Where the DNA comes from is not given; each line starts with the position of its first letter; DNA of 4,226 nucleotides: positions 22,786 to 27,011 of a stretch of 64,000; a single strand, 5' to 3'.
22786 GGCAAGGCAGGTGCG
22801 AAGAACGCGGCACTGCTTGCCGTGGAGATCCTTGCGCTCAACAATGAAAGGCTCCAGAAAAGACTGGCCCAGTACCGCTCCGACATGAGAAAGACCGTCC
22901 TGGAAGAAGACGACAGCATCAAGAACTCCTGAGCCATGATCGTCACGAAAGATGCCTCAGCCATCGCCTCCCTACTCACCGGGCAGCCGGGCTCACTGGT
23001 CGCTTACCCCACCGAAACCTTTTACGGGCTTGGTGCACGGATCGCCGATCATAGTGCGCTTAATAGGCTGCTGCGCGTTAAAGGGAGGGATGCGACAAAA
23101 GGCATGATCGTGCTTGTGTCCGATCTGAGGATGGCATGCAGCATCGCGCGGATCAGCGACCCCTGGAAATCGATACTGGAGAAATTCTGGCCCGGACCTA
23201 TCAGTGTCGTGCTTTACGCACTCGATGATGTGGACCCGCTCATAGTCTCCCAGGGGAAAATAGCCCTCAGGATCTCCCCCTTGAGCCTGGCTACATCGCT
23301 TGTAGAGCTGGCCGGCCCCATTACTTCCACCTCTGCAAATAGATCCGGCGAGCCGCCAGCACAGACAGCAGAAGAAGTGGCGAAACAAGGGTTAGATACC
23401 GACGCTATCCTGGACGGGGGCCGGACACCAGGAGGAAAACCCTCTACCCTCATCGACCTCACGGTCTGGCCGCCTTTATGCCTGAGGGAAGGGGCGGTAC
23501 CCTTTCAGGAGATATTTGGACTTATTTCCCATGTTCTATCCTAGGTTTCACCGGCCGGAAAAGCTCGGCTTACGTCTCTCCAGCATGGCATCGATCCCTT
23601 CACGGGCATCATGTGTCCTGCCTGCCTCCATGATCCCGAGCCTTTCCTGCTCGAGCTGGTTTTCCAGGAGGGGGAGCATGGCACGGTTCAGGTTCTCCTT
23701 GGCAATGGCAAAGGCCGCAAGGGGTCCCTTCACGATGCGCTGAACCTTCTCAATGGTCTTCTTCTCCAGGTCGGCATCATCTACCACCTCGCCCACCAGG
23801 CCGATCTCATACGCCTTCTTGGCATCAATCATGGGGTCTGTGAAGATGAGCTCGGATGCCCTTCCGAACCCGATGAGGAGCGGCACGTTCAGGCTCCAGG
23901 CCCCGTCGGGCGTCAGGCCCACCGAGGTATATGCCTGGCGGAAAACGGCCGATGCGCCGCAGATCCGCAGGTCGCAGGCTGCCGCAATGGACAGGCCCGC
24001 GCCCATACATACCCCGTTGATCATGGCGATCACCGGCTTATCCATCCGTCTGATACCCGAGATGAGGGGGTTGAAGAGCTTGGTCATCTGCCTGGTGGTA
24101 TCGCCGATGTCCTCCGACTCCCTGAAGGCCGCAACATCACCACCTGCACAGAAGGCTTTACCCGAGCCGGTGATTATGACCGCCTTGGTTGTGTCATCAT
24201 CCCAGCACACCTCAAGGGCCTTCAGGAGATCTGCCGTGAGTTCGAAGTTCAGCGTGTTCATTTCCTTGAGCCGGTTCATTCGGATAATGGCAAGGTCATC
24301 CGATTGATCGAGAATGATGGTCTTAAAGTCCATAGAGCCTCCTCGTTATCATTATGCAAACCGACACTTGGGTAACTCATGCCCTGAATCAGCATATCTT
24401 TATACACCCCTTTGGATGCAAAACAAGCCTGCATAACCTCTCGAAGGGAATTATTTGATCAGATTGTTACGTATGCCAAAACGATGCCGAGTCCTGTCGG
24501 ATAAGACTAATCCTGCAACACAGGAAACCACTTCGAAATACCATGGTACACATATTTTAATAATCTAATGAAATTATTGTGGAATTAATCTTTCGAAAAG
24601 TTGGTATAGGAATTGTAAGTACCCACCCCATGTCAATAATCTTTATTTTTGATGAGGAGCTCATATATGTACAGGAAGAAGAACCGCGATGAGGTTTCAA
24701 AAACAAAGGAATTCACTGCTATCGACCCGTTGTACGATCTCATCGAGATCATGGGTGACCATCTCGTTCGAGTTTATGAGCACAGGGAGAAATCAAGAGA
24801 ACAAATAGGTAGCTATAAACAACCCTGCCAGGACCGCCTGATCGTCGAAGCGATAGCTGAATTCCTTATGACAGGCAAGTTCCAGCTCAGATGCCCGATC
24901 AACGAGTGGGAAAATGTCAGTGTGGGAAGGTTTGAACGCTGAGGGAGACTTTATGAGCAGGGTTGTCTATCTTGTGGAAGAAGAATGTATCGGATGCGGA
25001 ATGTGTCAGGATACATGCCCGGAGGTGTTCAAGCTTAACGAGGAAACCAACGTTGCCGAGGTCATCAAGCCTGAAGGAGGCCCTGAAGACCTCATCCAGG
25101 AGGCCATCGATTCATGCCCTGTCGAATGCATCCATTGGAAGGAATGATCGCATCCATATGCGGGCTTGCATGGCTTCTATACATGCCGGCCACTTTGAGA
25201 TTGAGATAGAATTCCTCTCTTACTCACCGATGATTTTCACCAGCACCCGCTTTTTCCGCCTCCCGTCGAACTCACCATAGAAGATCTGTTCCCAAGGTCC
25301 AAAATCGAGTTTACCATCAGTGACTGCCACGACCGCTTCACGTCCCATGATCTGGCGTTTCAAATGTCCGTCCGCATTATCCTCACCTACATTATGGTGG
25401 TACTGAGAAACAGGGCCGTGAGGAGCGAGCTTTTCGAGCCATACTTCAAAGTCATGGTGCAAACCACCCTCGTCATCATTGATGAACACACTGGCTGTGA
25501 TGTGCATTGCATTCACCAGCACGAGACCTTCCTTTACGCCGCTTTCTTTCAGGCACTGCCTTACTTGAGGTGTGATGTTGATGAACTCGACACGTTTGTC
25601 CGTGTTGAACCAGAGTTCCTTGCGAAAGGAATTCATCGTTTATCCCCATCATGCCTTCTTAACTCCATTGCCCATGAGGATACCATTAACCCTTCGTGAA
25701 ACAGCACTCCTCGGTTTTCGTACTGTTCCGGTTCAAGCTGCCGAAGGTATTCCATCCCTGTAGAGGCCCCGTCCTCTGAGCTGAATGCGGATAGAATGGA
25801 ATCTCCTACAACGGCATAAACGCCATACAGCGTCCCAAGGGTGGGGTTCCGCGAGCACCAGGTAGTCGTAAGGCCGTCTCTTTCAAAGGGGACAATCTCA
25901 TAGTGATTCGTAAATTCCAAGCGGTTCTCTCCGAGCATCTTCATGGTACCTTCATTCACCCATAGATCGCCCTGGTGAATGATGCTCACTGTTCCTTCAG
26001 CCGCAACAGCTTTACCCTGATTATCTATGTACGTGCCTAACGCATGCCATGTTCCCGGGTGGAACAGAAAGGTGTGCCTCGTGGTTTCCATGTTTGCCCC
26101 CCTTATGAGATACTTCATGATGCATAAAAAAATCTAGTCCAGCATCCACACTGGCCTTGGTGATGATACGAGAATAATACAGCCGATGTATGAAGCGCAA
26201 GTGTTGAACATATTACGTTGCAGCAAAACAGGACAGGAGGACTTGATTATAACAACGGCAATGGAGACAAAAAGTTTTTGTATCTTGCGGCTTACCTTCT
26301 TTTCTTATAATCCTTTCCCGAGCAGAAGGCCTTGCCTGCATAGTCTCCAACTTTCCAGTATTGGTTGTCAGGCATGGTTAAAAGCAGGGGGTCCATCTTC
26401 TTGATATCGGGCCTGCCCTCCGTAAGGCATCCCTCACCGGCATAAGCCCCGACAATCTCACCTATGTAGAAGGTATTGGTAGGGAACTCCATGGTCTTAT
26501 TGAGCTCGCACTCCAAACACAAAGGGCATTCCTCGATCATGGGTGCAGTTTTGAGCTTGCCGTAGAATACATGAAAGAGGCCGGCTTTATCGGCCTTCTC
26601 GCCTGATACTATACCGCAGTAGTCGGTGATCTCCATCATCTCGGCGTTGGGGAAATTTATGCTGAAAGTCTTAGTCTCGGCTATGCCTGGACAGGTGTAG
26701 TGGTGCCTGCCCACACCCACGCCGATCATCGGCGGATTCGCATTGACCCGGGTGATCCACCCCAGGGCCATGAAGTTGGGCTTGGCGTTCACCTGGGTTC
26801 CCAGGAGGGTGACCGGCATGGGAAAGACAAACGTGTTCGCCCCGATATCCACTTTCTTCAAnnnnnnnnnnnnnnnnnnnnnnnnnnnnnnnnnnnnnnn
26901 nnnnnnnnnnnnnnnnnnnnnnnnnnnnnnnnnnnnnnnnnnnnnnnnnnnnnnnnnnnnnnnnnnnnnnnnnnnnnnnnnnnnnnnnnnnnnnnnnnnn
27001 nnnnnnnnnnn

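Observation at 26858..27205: Met/Pro-rich roughly 115-aa C-terminal tail on a YdiJ-like FAD-oxidase/Fe-S/CCG fusion enzyme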

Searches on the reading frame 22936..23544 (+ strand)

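Call 13: search_protein_families(library=pfam, proteins=[window:22936-23544:+], max_evalue=0.001)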
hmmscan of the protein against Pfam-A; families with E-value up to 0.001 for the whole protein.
window:22936-23544:+ (202 aa): 1 family
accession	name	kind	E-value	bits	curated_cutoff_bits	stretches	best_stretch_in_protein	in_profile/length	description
PF01300.24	Sua5_yciO_yrdC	-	2.5e-43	148.1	25.1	1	19-186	6-178/178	Telomere recombination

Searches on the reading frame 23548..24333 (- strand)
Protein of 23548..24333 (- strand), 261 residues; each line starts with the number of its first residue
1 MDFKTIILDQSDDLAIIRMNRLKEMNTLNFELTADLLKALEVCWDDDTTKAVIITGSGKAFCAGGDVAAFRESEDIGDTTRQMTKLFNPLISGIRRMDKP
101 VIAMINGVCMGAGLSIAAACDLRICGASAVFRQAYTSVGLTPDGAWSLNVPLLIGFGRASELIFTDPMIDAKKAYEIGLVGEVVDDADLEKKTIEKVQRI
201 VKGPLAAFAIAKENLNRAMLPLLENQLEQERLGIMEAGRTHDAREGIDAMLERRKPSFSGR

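Call 13: search_protein_families(library=pfam, proteins=[window:23548-24333:-], max_evalue=0.001)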
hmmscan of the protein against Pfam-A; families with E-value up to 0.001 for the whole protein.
window:23548-24333:- (261 aa): 2 families
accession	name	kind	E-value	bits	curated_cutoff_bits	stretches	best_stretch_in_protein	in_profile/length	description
PF00378.25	ECH_1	-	8.7e-55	186.2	27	1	12-260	4-250/251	Enoyl-CoA hydratase/isomerase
PF16113.10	ECH_2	-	9.5e-33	114.5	27.2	1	15-200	2-187/335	Enoyl-CoA hydratase/isomerase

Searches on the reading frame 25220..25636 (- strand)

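Call 13: search_protein_families(library=pfam, proteins=[window:25220-25636:-], max_evalue=0.001)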
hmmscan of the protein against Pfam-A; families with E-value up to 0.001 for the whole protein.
window:25220-25636:- (138 aa): 1 family
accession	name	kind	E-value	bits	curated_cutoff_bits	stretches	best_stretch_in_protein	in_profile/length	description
PF01894.22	UPF0047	-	8.3e-37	126.4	27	1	20-135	1-117/117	Uncharacterised protein family UPF0047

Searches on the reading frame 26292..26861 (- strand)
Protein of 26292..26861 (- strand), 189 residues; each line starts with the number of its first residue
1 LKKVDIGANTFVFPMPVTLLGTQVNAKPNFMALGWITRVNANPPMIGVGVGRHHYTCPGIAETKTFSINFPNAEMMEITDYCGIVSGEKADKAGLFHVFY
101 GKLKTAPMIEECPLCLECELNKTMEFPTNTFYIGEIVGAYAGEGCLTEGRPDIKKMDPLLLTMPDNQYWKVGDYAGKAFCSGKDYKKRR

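Call 13: search_protein_families(library=pfam, proteins=[window:26292-26861:-], max_evalue=0.001)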
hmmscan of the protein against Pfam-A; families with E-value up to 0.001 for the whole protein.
window:26292-26861:- (189 aa): 1 family
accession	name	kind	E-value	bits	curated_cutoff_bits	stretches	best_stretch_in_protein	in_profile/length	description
PF01613.24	Flavin_Reduct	-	1e-25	91.1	27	1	13-144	4-136/153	Flavin reductase like domain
